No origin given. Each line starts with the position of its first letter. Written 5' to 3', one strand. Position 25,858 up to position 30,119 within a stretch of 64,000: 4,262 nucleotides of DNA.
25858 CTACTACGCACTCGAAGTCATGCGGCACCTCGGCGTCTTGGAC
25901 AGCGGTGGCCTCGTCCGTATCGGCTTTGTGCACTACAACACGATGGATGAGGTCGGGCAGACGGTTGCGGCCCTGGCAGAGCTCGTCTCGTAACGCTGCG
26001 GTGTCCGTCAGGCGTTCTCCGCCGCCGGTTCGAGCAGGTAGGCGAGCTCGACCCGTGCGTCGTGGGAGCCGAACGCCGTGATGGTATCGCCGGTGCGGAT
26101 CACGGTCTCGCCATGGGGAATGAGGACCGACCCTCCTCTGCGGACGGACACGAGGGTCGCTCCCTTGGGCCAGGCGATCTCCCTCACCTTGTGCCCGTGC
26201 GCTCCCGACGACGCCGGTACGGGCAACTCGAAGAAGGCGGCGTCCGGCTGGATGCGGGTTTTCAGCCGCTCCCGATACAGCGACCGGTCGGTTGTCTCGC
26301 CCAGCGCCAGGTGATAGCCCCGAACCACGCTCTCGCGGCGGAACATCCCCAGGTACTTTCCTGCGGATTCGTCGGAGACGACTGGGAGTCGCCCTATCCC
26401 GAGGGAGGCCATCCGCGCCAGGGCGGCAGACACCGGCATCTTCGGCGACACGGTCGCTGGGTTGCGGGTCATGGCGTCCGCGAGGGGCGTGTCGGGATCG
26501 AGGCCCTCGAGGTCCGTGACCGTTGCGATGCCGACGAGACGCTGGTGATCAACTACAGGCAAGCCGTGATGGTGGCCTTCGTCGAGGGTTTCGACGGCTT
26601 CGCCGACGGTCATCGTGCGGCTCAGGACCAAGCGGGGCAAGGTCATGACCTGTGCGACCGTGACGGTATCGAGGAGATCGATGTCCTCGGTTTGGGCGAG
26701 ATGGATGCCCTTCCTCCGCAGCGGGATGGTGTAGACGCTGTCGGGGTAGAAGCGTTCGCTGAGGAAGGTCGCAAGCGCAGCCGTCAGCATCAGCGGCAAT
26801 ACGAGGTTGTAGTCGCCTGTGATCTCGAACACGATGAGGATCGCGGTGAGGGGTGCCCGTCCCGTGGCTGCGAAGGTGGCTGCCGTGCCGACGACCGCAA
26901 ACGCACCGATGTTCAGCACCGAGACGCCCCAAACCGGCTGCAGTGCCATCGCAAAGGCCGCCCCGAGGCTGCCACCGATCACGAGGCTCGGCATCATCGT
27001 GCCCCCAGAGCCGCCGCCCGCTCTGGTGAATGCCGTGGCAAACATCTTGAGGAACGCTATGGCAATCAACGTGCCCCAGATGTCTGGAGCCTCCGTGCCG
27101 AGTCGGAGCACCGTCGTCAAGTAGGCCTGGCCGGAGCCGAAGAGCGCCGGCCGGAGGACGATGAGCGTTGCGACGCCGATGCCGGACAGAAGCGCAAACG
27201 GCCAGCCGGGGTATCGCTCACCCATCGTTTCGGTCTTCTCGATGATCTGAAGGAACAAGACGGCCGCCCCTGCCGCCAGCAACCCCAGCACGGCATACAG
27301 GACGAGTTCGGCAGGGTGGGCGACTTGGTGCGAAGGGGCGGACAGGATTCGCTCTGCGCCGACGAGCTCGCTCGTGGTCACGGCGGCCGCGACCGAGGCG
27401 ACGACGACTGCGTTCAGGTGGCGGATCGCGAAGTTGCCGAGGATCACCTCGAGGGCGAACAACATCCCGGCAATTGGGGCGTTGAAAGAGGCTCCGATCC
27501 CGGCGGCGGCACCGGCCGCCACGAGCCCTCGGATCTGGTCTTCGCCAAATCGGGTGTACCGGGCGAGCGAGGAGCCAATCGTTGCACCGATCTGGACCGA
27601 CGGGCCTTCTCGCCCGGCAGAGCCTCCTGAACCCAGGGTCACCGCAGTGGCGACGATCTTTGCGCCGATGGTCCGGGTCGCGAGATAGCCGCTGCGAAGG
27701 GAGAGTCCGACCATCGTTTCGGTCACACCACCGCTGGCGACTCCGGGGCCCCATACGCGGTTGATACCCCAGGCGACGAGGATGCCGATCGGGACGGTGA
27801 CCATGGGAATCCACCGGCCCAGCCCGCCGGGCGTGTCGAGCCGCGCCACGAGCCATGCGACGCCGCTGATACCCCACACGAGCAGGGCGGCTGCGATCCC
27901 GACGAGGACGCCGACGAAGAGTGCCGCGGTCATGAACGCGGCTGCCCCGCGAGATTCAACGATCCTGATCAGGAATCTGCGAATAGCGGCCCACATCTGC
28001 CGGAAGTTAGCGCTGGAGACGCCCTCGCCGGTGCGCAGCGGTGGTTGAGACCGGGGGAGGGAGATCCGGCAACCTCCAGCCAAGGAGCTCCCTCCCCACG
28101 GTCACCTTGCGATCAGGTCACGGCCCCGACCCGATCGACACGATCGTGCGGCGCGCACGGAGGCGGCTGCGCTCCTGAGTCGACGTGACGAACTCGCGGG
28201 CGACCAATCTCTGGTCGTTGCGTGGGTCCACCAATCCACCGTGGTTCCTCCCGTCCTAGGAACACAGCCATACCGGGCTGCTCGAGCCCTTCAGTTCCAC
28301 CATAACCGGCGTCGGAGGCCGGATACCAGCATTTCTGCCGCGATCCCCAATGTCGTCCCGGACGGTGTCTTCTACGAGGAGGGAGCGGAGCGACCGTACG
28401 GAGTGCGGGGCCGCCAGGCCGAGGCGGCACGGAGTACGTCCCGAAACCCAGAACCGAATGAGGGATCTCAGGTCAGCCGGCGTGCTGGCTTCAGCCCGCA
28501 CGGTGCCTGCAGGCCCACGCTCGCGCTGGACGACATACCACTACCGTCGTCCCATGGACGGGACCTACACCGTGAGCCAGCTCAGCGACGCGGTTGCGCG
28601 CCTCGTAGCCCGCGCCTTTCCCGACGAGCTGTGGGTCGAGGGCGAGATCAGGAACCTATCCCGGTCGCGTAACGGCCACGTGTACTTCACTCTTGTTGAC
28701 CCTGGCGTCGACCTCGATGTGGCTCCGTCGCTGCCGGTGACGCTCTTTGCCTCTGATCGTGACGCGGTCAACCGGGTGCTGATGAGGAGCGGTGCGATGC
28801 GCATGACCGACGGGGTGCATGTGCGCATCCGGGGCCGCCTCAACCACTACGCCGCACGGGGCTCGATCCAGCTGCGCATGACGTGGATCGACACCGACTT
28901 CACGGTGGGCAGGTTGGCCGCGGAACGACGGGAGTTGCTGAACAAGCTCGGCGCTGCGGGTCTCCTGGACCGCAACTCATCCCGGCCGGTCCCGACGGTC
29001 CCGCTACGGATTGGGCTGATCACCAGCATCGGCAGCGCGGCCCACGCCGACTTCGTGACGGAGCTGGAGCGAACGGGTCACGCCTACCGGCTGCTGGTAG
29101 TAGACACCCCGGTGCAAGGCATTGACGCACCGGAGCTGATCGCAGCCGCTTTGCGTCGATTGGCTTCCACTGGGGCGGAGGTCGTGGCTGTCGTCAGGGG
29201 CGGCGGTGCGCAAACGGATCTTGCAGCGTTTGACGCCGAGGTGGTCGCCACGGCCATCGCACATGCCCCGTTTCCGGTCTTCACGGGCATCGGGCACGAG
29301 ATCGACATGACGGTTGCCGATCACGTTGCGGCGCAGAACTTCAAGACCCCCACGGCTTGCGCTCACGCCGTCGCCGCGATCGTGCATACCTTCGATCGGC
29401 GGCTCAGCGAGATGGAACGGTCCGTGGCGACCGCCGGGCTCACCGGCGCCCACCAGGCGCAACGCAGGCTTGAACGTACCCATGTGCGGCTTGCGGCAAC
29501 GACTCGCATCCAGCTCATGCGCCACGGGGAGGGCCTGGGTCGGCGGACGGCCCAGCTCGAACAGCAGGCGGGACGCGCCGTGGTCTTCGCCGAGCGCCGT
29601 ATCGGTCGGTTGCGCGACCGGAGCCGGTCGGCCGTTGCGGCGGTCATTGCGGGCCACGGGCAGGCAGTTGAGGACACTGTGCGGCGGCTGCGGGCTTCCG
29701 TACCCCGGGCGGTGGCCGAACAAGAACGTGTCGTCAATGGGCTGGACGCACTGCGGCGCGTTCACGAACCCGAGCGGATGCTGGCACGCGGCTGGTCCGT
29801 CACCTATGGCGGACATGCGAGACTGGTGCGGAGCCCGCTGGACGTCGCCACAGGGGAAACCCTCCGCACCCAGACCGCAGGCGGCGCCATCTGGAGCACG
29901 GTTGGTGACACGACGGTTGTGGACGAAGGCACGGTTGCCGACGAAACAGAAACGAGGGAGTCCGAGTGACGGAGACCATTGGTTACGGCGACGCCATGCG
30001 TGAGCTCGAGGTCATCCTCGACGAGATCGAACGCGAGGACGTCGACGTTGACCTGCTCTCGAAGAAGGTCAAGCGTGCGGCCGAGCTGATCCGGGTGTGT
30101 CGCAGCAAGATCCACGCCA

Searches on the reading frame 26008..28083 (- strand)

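Call 55: search_protein_families(library=padloc, proteins=[window:26008-28083:-], max_evalue=0.00001)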
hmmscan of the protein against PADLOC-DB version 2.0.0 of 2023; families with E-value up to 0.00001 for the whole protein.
window:26008-28083:- (691 aa): 0 families

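Call 56: search_protein_families(library=pfam, proteins=[window:26008-28083:-], max_evalue=0.00001)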
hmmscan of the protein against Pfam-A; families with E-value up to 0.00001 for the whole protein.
window:26008-28083:- (691 aa): 3 families
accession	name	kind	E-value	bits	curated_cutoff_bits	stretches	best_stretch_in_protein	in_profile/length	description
PF00654.25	Voltage_CLC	-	2.1e-80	270.9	24.8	1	101-442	2-345/346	Voltage gated chloride channel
PF00571.33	CBS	-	1.3e-21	77.1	24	2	535-588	2-53/57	CBS domain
PF02080.26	TrkA_C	-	5.1e-13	49.2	27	1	618-676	2-62/71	TrkA-C domain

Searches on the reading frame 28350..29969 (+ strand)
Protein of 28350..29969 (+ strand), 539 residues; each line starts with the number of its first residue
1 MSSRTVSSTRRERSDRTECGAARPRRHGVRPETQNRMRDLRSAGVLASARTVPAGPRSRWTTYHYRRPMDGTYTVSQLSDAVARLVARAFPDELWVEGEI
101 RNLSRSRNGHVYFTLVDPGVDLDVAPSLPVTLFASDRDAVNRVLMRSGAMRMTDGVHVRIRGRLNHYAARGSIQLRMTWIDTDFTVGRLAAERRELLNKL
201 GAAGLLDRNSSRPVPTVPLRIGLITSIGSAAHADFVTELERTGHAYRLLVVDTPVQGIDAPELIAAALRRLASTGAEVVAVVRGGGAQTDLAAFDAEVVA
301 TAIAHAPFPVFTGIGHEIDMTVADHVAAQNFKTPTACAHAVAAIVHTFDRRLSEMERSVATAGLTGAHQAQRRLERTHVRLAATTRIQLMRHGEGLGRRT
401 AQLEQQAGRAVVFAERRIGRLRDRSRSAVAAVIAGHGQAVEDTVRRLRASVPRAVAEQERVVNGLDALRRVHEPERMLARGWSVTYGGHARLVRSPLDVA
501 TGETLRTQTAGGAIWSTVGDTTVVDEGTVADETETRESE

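Call 55: search_protein_families(library=padloc, proteins=[window:28350-29969:+], max_evalue=0.00001)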
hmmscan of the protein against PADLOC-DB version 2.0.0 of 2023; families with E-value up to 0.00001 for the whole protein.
window:28350-29969:+ (539 aa): 0 families

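Call 56: search_protein_families(library=pfam, proteins=[window:28350-29969:+], max_evalue=0.00001)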
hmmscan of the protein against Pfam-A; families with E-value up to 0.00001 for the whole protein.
window:28350-29969:+ (539 aa): 2 families
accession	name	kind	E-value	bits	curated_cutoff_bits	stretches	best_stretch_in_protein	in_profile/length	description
PF02601.20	Exonuc_VII_L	-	1.4e-61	209.1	35.9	1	205-514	1-312/315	Exonuclease VII, large subunit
PF13742.12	tRNA_anti_2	-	3.8e-19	69.1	27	1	73-180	1-94/95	OB-fold nucleic acid binding domain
